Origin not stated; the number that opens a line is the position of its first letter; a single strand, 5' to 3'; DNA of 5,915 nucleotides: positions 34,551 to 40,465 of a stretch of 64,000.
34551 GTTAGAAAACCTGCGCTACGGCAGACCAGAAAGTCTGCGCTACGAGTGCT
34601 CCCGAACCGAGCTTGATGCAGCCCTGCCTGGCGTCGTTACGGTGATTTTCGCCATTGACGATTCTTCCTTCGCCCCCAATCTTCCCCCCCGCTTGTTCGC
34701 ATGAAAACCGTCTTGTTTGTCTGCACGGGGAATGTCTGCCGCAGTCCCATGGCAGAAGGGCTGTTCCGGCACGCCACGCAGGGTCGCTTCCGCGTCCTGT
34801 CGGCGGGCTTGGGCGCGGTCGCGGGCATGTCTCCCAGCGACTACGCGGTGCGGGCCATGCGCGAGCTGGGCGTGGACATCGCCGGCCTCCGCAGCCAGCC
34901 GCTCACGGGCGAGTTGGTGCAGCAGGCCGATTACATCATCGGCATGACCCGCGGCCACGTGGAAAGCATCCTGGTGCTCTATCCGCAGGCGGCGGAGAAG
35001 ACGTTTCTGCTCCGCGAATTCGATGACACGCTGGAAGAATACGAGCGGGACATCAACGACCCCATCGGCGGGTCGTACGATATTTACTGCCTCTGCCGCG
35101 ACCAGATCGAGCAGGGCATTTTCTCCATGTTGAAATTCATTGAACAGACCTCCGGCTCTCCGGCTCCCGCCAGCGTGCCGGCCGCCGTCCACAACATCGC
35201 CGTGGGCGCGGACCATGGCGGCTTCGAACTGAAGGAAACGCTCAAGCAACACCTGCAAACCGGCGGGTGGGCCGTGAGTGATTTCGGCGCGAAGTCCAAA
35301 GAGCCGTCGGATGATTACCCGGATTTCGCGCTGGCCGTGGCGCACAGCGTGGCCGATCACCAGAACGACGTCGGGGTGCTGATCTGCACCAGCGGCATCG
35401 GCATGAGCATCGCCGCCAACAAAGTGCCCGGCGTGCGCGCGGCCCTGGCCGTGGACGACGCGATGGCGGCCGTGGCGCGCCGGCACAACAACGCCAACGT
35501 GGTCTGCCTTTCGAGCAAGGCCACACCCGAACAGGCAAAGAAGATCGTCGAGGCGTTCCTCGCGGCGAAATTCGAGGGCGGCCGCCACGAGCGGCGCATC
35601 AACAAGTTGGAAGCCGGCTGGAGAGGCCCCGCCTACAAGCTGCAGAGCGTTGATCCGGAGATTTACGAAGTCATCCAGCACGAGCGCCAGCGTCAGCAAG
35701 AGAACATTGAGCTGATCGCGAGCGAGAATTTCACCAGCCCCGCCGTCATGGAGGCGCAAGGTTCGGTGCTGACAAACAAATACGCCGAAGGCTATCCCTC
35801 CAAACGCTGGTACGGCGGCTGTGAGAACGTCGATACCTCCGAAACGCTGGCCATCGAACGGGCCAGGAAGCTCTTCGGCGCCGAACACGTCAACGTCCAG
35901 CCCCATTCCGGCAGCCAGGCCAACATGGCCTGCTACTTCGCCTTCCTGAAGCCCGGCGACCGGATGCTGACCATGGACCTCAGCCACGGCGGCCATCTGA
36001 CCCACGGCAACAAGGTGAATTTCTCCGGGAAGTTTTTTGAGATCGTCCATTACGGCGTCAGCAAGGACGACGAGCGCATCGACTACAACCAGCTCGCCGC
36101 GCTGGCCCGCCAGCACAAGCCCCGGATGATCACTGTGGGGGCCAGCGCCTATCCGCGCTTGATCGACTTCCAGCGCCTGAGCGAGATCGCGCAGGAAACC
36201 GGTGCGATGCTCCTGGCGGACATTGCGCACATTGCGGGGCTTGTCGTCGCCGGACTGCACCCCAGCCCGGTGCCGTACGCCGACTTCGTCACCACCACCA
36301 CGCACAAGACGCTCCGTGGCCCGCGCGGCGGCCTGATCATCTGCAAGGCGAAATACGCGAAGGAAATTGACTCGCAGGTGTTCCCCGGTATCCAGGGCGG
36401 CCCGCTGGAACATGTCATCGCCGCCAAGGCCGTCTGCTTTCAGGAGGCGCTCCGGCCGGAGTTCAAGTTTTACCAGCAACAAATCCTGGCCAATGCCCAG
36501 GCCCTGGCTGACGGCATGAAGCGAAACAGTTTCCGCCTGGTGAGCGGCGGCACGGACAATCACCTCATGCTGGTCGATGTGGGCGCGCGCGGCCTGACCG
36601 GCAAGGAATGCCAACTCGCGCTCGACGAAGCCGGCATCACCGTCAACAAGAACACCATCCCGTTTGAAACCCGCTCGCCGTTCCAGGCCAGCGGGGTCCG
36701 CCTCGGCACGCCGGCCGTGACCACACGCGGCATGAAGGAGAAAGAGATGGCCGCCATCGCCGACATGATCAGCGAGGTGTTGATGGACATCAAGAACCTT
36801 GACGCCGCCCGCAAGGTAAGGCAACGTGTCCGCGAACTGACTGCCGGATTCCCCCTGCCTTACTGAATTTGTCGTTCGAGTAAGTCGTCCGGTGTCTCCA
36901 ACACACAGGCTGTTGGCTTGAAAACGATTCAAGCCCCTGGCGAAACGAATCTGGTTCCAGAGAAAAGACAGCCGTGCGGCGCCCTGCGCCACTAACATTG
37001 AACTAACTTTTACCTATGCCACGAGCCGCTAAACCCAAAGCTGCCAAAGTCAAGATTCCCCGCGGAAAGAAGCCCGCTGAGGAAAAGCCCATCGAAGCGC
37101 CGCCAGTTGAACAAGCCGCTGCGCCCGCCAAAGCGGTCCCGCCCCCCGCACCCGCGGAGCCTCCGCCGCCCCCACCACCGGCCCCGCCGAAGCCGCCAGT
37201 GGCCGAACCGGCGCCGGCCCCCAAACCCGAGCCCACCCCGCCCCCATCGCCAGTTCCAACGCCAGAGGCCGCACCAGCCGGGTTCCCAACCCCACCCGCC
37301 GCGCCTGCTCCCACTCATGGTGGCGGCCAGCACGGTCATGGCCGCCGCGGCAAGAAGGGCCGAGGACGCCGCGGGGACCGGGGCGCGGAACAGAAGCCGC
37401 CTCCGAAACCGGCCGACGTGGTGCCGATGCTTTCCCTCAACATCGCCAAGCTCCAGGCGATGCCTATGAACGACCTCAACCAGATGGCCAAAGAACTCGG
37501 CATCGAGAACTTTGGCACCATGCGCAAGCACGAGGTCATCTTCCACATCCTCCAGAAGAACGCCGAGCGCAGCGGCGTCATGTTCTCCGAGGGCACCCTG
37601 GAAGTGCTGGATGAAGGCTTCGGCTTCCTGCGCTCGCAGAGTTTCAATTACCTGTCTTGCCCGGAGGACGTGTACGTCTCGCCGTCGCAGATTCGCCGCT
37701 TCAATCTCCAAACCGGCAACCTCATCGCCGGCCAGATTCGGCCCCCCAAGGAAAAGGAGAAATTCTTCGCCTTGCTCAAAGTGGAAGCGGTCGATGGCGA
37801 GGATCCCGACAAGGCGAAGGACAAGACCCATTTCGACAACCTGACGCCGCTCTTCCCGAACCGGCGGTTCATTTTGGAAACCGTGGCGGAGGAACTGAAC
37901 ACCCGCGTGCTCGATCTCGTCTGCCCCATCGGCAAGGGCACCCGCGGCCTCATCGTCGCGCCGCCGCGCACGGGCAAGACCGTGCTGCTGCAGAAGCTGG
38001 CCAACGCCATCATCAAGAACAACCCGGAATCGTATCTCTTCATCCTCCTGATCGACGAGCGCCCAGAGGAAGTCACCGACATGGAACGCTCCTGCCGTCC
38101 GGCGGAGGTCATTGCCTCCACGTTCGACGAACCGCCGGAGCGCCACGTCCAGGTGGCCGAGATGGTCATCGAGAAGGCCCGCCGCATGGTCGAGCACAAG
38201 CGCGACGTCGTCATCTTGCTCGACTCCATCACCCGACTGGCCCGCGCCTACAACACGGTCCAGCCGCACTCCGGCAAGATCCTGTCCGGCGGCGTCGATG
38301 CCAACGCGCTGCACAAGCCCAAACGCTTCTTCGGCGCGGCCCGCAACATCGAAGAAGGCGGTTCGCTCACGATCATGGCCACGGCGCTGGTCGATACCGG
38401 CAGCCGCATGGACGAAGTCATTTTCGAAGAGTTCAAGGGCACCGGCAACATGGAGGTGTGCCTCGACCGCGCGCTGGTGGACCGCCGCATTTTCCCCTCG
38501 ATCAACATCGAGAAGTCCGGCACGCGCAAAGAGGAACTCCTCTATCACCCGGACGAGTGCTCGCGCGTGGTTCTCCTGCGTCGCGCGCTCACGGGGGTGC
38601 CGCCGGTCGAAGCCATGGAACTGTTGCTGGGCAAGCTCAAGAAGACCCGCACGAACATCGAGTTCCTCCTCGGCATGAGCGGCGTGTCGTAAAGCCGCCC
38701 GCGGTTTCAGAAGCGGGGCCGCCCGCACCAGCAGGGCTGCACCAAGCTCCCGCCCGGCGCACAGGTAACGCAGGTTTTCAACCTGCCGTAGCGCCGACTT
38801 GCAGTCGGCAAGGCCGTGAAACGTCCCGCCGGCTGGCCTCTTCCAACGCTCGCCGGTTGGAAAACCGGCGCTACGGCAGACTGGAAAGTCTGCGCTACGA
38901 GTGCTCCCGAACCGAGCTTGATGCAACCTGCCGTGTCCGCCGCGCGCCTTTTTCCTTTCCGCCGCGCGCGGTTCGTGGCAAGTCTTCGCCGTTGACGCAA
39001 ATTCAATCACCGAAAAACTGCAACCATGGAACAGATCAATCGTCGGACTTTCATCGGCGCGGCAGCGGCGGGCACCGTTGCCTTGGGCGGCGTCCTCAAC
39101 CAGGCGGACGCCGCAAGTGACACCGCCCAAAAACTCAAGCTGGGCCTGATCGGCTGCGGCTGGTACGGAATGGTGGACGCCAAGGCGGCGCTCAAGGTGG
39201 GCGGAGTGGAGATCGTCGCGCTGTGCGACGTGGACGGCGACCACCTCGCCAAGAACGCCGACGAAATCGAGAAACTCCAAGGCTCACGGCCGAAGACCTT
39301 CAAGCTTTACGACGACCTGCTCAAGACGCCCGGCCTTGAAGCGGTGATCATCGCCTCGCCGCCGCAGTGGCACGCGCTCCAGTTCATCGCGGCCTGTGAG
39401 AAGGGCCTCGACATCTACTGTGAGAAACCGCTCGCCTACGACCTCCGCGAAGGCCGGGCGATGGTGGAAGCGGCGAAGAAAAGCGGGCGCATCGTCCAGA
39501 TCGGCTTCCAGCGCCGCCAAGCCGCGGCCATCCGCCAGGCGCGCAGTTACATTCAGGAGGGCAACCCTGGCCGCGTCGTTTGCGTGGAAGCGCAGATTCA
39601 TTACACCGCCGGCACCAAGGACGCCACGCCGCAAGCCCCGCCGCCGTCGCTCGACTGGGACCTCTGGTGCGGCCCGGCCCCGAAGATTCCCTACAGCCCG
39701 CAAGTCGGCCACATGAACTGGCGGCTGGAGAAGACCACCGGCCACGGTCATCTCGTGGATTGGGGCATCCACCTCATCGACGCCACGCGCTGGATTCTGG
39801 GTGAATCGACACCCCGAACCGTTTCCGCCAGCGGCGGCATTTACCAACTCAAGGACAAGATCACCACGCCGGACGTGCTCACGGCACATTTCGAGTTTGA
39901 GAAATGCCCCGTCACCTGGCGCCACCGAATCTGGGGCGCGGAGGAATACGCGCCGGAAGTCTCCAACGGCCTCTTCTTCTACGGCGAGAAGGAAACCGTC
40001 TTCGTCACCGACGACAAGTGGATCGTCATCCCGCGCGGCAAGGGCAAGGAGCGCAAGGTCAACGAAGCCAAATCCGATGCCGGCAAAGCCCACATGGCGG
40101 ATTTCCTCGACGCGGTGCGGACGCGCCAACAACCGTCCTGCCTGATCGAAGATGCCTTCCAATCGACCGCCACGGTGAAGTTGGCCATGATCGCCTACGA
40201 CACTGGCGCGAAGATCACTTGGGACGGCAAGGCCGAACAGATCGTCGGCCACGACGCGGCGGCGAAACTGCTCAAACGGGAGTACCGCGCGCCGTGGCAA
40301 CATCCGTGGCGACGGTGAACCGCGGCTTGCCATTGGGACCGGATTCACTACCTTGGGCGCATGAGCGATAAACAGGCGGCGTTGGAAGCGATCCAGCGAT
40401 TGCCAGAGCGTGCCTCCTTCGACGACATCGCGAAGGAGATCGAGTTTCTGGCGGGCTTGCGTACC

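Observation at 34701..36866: LMW-PTP, RpiB and serine hydroxymethyltransferase encoded as one uninterrupted 721-codon ORF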

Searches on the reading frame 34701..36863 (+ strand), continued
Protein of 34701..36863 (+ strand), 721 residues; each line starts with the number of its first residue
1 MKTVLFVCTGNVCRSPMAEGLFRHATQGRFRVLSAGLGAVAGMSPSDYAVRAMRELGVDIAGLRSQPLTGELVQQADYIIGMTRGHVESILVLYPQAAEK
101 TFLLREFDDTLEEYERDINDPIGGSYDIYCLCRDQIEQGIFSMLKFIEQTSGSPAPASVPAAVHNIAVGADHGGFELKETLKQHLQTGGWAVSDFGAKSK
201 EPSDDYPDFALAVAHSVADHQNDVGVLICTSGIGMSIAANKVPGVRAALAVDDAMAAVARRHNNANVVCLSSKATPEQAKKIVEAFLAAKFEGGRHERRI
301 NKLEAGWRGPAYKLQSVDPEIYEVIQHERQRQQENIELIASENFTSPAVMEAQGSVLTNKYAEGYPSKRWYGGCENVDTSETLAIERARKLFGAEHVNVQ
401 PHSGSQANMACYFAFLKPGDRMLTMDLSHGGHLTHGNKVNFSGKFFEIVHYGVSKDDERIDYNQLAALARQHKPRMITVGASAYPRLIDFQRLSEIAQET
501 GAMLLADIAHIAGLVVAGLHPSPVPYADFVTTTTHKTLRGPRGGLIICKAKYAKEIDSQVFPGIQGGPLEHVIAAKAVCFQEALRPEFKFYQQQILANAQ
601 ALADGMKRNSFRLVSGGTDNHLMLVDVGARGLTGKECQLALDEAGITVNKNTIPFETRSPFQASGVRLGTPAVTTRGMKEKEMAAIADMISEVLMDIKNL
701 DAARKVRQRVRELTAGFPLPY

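Call 48: fold_search(model_id=the predicted structure, library=pdb)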
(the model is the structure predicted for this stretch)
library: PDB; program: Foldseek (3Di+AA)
matches with E <= 10: 1834; with E <= 0.001: 1418
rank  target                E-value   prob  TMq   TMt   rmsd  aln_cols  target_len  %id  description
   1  1kkj                  2.2e-56  1.00  0.55  0.97   1.6       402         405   61  Crystal Structure of Serine Hydroxymethyltransferase from B.stearothermophilus (released 2002-07-10)
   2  1yjy                  4.3e-56  1.00  0.55  0.97   1.6       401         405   61  K226M Mutant Of Serine Hydroxymethyltransferase From B. Stearothermophilus, Complex With Serine (released 2005-05-31)
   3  4otl_A                4.8e-56  1.00  0.55  0.96   1.6       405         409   58  X-ray Crystal Structure of Serine Hydroxymethyl Transferase from Burkholderia cenocepacia bound to PLP and Glycine (released 2014-04-23)
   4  2w7d                  5.4e-56  1.00  0.55  0.97   1.6       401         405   61  Crystal structure of Y51FbsSHMT internal aldimine (released 2010-08-18)
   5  4n0w_C                5.7e-56  1.00  0.55  0.95   1.6       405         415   58  X-ray crystal structure of a serine hydroxymethyltransferase from Burkholderia cenocepacia with covalently attached py (released 2013-12-11)
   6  4ot8_C                6.0e-56  1.00  0.55  0.95   1.6       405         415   58  X-ray Crystal Structure of Serine Hydroxymethyl Transferase from Burkholderia cenocepacia bound to PLP and Serine (released 2014-04-23)
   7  4otl_D                7.5e-56  1.00  0.55  0.95   1.6       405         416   58  X-ray Crystal Structure of Serine Hydroxymethyl Transferase from Burkholderia cenocepacia bound to PLP and Glycine (released 2014-04-23)
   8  4n0w_D                8.4e-56  1.00  0.55  0.95   1.6       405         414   58  X-ray crystal structure of a serine hydroxymethyltransferase from Burkholderia cenocepacia with covalently attached py (released 2013-12-11)
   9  4ot8_B                8.4e-56  1.00  0.55  0.96   1.7       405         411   58  X-ray Crystal Structure of Serine Hydroxymethyl Transferase from Burkholderia cenocepacia bound to PLP and Serine (released 2014-04-23)
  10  4n0w_A                8.9e-56  1.00  0.55  0.95   1.6       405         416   58  X-ray crystal structure of a serine hydroxymethyltransferase from Burkholderia cenocepacia with covalently attached py (released 2013-12-11)
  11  1yjs                  1.1e-55  1.00  0.55  0.97   1.6       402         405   61  K226Q Mutant Of Serine Hydroxymethyltransferase From B. Stearothermophilus, Complex With Glycine (released 2005-05-31)
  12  6ymf                  1.4e-55  1.00  0.56  0.96   1.6       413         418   57  Crystal structure of serine hydroxymethyltransferase from Aphanothece halophytica in the PLP-Serine external aldimine st (released 2020-06-03)
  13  4ot8_D                2.4e-55  1.00  0.55  0.97   1.6       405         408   58  X-ray Crystal Structure of Serine Hydroxymethyl Transferase from Burkholderia cenocepacia bound to PLP and Serine (released 2014-04-23)
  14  2vmr                  3.8e-55  1.00  0.55  0.97   1.6       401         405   61  Crystal structure of Y60AbsSHMT internal aldimine (released 2008-12-16)
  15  2vmv                  5.6e-55  1.00  0.55  0.97   1.6       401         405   61  Crystal structure of F351GbsSHMT internal aldimine (released 2008-12-16)
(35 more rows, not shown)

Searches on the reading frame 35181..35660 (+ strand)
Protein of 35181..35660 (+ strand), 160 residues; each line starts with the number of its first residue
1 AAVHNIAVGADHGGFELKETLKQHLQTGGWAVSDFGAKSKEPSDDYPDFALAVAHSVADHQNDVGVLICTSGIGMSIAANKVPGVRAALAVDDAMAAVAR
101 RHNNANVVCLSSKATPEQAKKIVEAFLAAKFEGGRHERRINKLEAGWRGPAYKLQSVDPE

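Call 21: search_solved_structures(query=window:35181-35660:+, max_evalue=0.00001, show_alignments=2)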
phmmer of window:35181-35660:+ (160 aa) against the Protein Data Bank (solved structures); distinct sequences matched with E-value up to 0.00001: 22.
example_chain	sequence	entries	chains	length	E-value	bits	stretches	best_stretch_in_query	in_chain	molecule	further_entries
6mu0_A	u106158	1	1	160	2.4e-39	138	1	5-143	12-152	Probable ribose-5-phosphate isomerase B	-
1o1x_A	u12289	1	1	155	3.7e-36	127.6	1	5-144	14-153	ribose-5-phosphate isomerase RpiB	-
3he8_A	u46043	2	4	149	1.6e-35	125.6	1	6-143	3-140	Ribose-5-phosphate isomerase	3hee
3ph3_A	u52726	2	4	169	1.7e-35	125.5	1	5-143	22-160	Ribose-5-phosphate isomerase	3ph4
6fxs_A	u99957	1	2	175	4.7e-34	120.8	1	4-146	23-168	Ribose 5-phosphate isomerase, putative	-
6fxl_A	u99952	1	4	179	1.2e-31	113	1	4-145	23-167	Ribose 5-phosphate isomerase, putative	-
3s5p_A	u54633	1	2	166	1.3e-31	112.9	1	5-145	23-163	Ribose 5-phosphate isomerase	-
3k7o_A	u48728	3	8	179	5.3e-31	110.9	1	4-145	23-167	Ribose 5-phosphate isomerase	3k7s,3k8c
1nn4_A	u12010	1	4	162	1.5e-30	109.5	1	4-144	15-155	Ribose 5-phosphate isomerase B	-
3m1p_A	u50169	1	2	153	8.9e-30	106.9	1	4-145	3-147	Ribose 5-phosphate isomerase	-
3k7p_A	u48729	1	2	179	1e-29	106.7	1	4-145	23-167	Ribose 5-phosphate isomerase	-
2vvr_A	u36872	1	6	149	1.4e-29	106.2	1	5-144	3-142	RIBOSE-5-PHOSPHATE ISOMERASE B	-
4em8_A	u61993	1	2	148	1.1e-28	103.4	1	3-143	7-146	Ribose 5-phosphate isomerase B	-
2vvo_A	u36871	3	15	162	1.5e-26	96.4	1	6-143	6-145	RIBOSE-5-PHOSPHATE ISOMERASE B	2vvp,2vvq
1usl_A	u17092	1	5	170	1.8e-26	96.2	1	6-143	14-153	RIBOSE 5-PHOSPHATE ISOMERASE B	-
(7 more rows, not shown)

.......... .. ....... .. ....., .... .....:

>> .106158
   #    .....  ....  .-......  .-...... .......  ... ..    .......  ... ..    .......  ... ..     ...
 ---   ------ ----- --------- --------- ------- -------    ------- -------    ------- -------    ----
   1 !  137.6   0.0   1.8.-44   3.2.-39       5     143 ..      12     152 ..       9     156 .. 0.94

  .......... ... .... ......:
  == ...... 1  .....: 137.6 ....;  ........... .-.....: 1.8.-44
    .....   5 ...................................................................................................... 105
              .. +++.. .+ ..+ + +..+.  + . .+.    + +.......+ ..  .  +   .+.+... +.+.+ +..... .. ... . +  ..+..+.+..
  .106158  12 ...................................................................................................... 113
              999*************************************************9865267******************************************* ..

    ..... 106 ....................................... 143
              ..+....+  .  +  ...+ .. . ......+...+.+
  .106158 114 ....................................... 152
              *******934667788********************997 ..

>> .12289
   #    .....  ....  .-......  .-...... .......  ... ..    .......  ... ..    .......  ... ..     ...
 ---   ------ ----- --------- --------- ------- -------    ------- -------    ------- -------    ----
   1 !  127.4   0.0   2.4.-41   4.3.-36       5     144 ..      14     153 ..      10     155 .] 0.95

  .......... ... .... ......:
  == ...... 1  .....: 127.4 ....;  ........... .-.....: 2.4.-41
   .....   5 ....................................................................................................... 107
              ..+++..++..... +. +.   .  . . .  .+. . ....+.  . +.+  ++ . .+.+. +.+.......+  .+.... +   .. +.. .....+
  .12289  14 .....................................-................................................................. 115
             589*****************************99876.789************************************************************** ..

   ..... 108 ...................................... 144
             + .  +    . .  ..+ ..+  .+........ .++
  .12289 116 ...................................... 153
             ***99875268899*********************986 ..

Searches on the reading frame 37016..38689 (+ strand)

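Call 41: search_protein_families(library=pfam, proteins=[window:37016-38689:+], max_evalue=0.00001)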
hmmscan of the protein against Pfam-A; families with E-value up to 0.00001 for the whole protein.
window:37016-38689:+ (558 aa): 3 families
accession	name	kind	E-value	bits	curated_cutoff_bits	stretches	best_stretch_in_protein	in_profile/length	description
PF07497.18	Rho_RNA_bind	-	5.2e-31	106.7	27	1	192-265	2-73/73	Rho termination factor, RNA-binding domain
PF00006.31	ATP-synt_ab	-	8.6e-25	88.1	29.5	1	296-501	2-211/213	ATP synthase alpha/beta family, nucleotide-binding domain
PF07498.18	Rho_N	-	3.9e-16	59.2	24.9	1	146-187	2-43/43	Rho termination factor, N-terminal domain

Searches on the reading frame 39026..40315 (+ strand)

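Call 41: search_protein_families(library=pfam, proteins=[window:39026-40315:+], max_evalue=0.00001)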
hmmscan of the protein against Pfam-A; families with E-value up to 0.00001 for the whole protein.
window:39026-40315:+ (430 aa): 4 families
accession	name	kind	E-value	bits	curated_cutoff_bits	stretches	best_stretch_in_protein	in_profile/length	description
PF19051.5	GFO_IDH_MocA_C2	-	1.9e-20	73.9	23.3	1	193-425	36-253/254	Oxidoreductase family, C-terminal alpha/beta domain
PF01408.29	GFO_IDH_MocA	-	5.8e-18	66.2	24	1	38-161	2-120/120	Oxidoreductase family, NAD-binding Rossmann fold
PF22725.1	GFO_IDH_MocA_C3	-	2e-13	50.9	27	1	170-297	2-99/124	GFO/IDH/MocA C-terminal domain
PF02894.22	GFO_IDH_MocA_C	-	3.4e-10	40.5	22.9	1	222-396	22-215/218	Oxidoreductase family, C-terminal alpha/beta domain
